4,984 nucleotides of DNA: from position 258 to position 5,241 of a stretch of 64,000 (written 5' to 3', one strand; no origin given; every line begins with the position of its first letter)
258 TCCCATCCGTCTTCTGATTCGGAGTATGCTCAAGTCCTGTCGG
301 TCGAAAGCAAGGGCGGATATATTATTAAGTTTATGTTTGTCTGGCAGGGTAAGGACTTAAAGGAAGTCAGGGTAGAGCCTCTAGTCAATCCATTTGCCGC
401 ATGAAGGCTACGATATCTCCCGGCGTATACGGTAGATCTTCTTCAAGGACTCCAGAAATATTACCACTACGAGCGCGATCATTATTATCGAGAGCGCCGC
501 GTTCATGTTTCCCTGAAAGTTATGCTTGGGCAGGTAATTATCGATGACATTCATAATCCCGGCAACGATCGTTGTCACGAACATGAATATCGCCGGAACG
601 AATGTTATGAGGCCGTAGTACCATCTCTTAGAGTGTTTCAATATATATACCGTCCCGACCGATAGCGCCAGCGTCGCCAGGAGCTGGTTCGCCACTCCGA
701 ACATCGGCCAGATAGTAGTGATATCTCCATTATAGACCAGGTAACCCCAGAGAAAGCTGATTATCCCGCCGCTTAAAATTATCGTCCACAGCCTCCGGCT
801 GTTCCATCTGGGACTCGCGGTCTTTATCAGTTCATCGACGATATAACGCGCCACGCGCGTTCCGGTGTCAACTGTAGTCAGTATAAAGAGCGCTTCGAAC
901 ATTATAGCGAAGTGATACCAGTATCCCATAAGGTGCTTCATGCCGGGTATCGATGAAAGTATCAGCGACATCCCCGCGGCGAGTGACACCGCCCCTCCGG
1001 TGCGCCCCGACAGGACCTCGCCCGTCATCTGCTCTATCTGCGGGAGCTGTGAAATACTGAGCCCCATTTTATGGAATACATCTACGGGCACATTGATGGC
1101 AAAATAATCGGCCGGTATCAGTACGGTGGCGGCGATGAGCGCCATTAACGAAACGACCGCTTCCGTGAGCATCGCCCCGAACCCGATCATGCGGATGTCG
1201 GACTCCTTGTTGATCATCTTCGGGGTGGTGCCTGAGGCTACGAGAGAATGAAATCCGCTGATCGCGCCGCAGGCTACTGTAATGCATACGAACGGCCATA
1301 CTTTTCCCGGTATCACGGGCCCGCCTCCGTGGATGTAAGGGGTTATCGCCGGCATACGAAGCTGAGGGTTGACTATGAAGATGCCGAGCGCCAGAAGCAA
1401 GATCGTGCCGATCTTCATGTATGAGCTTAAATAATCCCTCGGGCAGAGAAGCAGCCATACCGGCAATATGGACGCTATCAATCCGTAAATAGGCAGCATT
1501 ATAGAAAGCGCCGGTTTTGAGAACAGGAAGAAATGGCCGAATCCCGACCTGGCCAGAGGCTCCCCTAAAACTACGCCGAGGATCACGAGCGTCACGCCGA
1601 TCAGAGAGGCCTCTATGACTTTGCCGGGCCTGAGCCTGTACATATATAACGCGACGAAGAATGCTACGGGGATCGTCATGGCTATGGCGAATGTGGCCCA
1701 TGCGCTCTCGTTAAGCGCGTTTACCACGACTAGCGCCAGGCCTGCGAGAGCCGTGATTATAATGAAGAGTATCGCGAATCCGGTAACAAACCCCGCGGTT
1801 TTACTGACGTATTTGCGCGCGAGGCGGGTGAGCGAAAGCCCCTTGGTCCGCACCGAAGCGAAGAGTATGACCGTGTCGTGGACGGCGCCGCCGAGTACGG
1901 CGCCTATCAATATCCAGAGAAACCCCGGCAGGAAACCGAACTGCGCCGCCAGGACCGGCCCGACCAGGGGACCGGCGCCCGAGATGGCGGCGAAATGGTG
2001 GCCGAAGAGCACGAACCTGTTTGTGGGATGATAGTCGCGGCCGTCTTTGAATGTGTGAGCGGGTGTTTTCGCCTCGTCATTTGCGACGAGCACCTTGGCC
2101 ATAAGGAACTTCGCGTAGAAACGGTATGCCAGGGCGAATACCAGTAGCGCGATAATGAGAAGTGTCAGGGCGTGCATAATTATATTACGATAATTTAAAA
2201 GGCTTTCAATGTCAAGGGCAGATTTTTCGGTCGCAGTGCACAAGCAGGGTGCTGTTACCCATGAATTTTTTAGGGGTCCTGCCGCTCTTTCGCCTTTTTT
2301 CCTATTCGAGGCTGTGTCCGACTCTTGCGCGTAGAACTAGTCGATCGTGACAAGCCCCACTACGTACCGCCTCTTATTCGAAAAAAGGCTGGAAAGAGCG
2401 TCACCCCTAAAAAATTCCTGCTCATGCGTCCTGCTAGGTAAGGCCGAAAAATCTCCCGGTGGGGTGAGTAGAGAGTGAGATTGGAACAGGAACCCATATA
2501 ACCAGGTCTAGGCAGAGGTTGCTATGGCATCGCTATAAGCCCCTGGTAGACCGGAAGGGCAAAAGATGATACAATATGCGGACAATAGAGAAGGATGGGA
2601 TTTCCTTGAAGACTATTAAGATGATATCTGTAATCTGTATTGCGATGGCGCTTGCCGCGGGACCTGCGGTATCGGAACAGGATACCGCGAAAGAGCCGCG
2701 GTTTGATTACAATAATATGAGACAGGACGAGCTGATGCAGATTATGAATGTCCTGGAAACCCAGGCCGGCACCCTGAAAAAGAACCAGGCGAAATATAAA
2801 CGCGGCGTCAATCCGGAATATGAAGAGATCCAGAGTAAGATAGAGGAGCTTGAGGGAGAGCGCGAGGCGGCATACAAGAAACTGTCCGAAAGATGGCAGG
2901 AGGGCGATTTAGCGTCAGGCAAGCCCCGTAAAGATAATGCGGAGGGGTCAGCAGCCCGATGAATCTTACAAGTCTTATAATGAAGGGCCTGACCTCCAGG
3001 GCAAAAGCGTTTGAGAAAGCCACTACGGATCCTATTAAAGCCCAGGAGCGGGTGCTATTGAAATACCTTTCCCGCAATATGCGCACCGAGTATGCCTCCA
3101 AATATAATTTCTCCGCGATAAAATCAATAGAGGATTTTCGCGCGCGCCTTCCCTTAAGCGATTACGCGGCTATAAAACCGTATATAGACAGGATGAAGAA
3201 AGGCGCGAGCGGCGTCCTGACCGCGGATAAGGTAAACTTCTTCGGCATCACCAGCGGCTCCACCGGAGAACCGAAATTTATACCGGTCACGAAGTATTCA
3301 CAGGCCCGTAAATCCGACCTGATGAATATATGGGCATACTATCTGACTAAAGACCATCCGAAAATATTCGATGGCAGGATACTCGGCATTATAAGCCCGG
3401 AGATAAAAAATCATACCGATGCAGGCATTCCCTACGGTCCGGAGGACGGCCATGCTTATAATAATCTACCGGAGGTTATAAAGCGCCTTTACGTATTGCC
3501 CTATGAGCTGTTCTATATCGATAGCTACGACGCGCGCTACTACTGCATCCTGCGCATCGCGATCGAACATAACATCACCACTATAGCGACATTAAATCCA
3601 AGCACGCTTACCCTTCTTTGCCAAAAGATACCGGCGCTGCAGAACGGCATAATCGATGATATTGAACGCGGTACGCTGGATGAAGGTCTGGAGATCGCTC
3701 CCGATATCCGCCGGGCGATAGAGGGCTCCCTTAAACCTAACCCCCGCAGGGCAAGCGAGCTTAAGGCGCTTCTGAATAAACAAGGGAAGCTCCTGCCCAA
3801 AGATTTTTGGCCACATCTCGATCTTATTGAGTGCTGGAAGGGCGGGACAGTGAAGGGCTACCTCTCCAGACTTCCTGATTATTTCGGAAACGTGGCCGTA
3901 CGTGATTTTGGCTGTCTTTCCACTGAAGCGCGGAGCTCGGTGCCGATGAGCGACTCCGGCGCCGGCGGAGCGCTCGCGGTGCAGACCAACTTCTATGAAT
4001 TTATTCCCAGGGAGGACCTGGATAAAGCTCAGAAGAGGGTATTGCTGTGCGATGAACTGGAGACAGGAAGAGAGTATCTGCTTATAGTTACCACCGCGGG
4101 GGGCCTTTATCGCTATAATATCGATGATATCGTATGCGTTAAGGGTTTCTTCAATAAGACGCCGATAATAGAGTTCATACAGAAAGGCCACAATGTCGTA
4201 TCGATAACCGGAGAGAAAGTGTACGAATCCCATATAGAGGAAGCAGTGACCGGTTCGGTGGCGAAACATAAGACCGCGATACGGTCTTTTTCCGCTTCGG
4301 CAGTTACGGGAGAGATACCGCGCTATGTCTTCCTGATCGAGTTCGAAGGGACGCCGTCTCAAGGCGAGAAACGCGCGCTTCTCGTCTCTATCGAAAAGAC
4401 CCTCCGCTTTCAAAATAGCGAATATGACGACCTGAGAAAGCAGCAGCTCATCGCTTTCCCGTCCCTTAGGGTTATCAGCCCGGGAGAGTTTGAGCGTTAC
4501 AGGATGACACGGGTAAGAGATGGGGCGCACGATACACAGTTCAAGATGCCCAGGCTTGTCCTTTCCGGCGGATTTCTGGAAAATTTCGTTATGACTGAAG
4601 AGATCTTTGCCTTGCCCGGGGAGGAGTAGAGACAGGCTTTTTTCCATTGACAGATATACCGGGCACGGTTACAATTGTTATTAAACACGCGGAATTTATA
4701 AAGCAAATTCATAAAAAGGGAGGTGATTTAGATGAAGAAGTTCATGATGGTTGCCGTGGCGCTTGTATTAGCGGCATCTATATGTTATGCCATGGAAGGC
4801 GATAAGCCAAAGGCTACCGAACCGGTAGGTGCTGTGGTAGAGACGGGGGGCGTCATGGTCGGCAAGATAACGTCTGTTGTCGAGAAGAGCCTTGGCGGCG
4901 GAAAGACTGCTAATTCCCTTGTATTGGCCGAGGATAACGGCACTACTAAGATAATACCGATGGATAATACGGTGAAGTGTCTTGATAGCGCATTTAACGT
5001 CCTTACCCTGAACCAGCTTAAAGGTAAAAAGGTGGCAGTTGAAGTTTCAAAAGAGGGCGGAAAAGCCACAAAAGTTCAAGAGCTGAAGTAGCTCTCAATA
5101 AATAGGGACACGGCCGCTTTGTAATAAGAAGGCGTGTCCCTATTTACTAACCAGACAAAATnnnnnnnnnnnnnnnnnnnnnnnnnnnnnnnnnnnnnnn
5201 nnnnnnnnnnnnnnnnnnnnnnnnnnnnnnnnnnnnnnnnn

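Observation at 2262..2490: Two homologous ~215-nt noncoding blocks (2262-2490 and 58900-59112) with a covarying internal hairpin, matching no ncRNA family I could recognise by eye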

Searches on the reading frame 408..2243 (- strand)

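Call 16: search_protein_families(library=pfam, proteins=[window:408-2243:-])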
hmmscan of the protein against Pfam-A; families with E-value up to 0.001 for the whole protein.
window:408-2243:- (611 aa): 1 family
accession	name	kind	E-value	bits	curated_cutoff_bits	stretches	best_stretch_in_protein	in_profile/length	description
PF02554.20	CstA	-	4e-202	673.3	27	1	25-561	2-560/560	Carbon starvation protein CstA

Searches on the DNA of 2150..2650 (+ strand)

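Call 9: search_rna_families(source=window, start=2150, end=2650, threshold=evalue, max_evalue=10, show_alignments=3)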
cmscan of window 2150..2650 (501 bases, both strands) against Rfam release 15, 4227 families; matches with E-value up to 10: 2.
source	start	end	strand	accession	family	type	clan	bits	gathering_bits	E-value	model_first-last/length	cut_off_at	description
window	2261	2419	+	RF04202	MIR5380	Gene; miRNA;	-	30.2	150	0.0005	1-137/137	no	MIR5380 microRNA precursor family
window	2499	2584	-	RF00603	SNORD23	Gene; snRNA; snoRNA; CD-box;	-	18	64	0.31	1-110/110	no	Small nucleolar RNA SNORD23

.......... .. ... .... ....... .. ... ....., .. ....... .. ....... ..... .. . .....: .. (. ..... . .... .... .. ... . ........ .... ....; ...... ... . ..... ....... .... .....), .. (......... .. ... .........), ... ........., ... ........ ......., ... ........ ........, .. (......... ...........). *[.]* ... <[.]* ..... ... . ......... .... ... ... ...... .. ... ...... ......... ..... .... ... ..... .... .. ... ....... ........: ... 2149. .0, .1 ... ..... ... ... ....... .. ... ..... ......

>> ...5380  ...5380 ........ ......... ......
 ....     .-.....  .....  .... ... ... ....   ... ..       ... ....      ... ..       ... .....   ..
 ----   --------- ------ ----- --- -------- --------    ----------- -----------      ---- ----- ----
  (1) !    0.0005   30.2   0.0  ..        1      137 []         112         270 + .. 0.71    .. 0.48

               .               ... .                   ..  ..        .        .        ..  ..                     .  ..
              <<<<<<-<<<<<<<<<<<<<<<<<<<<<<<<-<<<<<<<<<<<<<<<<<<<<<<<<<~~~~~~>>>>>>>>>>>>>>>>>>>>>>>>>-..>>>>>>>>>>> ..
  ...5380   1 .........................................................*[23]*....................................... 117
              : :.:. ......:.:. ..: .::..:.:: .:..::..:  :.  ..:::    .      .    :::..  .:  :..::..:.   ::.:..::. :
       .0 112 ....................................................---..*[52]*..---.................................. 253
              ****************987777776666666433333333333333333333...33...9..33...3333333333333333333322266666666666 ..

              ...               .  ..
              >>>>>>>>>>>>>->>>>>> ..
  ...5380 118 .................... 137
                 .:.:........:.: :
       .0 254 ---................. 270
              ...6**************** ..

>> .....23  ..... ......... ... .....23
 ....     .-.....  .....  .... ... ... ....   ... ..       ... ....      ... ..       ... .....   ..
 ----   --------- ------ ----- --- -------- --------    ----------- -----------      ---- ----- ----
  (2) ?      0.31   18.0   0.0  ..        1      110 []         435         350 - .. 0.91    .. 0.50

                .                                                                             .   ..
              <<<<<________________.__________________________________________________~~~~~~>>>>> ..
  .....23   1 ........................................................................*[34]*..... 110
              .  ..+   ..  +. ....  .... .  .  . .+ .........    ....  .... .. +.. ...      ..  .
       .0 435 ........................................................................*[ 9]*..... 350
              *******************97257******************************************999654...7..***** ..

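Call 87: search_dna_similar(query=window:2215-2495:+, collection=plasmids, mode=distant, max_evalue=0.001, max_rows=5)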
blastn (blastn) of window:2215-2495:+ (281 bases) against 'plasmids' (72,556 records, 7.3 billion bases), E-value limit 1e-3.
No match.

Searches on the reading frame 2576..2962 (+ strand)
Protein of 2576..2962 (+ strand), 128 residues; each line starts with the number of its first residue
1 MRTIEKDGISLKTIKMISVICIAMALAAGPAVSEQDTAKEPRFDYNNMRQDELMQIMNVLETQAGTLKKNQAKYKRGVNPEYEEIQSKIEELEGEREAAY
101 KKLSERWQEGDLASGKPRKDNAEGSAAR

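Call 16: search_protein_families(library=pfam, proteins=[window:2576-2962:+])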
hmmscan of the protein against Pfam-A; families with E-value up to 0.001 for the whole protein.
window:2576-2962:+ (128 aa): 0 families

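Call 47: find_encoding_contigs(protein=window:2576-2962:+, flank=5000, max_places=10)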
Protein window:2576-2962:+ (128 aa): 4 contigs read that carry it; 1 place shown.
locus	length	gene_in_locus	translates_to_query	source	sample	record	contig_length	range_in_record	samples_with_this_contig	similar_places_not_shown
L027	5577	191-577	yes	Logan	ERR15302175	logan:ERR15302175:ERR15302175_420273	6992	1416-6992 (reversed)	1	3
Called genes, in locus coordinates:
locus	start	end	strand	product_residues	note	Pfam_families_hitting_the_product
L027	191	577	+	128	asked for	-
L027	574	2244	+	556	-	PF03321:GH3, PF23571:GH3_M, PF23572:GH3_C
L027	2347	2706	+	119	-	-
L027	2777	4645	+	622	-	PF02743:dCache_1, PF00672:HAMP, PF00512:HisKA, PF02518:HATPase_c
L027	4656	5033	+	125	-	PF00072:Response_reg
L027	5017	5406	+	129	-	PF00072:Response_reg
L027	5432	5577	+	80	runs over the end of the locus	-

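Call 49: search_protein_families(library=ncbifam, proteins=[window:2576-2962:+], max_evalue=1)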
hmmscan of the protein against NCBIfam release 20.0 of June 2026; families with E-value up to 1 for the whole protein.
window:2576-2962:+ (128 aa): 0 families

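Call 89: find_homologous_proteins(query=window:2576-2962:+, max_evalue=0.00001)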
Query window:2576-2962:+ (128 aa): 8 proteins with E <= 0.00001 among 18 candidates.
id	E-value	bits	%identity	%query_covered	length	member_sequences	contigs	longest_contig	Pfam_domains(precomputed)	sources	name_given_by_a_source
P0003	7.1e-69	247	99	92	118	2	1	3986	-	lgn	-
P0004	1.6e-47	178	85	79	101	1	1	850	-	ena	-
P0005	3.2e-42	161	77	77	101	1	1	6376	-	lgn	-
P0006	3.2e-40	155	73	79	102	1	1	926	-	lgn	-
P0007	7.6e-38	147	69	79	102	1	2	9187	-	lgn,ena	-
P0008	7.8e-38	147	74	77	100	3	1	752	-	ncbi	-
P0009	4.0e-29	119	76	59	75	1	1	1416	-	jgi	jgi:hypothetical protein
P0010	9.7e-23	98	56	71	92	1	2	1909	-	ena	-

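Call 90: find_encoding_contigs(protein=P0007, flank=4000, max_places=4)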
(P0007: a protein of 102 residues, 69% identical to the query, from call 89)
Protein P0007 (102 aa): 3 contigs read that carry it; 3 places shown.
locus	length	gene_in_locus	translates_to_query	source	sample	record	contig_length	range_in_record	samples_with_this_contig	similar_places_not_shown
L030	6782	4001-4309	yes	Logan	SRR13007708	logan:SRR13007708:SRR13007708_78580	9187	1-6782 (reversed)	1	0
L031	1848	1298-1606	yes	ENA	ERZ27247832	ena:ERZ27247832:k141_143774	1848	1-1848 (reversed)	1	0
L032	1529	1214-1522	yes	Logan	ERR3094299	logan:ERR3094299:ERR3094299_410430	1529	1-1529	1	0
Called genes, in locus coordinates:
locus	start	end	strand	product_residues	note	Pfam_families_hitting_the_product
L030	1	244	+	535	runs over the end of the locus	PF05170:AsmA (faint), PF13116:YhdP (faint)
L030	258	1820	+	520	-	PF00144:Beta-lactamase, PF11954:DUF3471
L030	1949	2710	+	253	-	PF01026:TatD_DNase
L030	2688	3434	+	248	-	PF00899:ThiF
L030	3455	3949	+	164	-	-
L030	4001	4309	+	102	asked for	-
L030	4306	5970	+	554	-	PF03321:GH3, PF23571:GH3_M, PF23572:GH3_C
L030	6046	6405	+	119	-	-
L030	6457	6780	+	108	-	?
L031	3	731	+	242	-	?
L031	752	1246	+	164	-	-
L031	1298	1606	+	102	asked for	-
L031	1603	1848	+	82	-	?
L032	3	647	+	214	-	?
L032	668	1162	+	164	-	-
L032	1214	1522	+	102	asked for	-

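Call 91: find_encoding_contigs(protein=P0005, flank=4000, max_places=4)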
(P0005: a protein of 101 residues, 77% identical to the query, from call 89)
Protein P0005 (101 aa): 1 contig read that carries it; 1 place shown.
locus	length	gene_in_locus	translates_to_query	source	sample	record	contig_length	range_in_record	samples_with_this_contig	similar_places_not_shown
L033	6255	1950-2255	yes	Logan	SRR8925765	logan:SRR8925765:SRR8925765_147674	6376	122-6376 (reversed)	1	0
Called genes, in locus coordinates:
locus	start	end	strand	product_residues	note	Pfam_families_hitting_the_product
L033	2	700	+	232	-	?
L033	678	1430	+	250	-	PF00899:ThiF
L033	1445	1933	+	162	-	-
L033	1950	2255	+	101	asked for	-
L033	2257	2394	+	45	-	-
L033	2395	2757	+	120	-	-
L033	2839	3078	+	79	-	-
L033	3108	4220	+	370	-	PF00512:HisKA, PF02518:HATPase_c, PF13589:HATPase_c_3 (weak), PF14501:HATPase_c_5 (weak)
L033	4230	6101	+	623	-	PF13424:TPR_12 (weak), PF00515:TPR_1, PF07719:TPR_2 (weak), PF13181:TPR_8 (weak), PF13414:TPR_11 (weak), PF13432:TPR_16 (weak), PF13414:TPR_11, PF00515:TPR_1, +11 more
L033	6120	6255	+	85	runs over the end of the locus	?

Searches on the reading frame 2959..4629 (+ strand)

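Call 16: search_protein_families(library=pfam, proteins=[window:2959-4629:+])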
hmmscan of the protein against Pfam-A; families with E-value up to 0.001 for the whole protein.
window:2959-4629:+ (556 aa): 3 families
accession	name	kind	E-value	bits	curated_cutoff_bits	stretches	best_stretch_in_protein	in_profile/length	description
PF03321.19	GH3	-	7.2e-75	252.5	23.6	1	15-313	2-303/304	GH3 family N-terminal domain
PF23571.1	GH3_M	-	3.7e-22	78.7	23.6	1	339-409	3-75/75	GH3 family central domain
PF23572.1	GH3_C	-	2e-16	61.2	23.6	1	425-535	2-116/119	GH3 family C-terminal domain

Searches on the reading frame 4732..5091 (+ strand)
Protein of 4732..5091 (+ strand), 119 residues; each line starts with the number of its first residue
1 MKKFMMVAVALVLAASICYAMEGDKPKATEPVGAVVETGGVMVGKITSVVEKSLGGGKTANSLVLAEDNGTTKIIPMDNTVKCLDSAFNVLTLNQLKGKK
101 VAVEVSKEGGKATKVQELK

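Call 16: search_protein_families(library=pfam, proteins=[window:4732-5091:+])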
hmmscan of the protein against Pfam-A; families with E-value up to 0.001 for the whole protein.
window:4732-5091:+ (119 aa): 0 families

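Call 49: search_protein_families(library=ncbifam, proteins=[window:4732-5091:+], max_evalue=1)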
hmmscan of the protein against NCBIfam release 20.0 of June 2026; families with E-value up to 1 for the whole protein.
window:4732-5091:+ (119 aa): 3 families
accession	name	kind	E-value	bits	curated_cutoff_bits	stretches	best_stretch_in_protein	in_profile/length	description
NF041941.1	lipo_FMN_PplA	exception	0.019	14.1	325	1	60-115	157-212/302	extracellular electron transfer flavoprotein PplA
NF053838.1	hit_Bd0108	equivalog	0.094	13.2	40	1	1-31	1-32/94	predatory lifecycle switch protein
TIGR02122.1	TRAP_TAXI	subfamily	0.12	11.2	84.35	1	89-113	132-156/320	TAXI family TRAP transporter solute-binding subunit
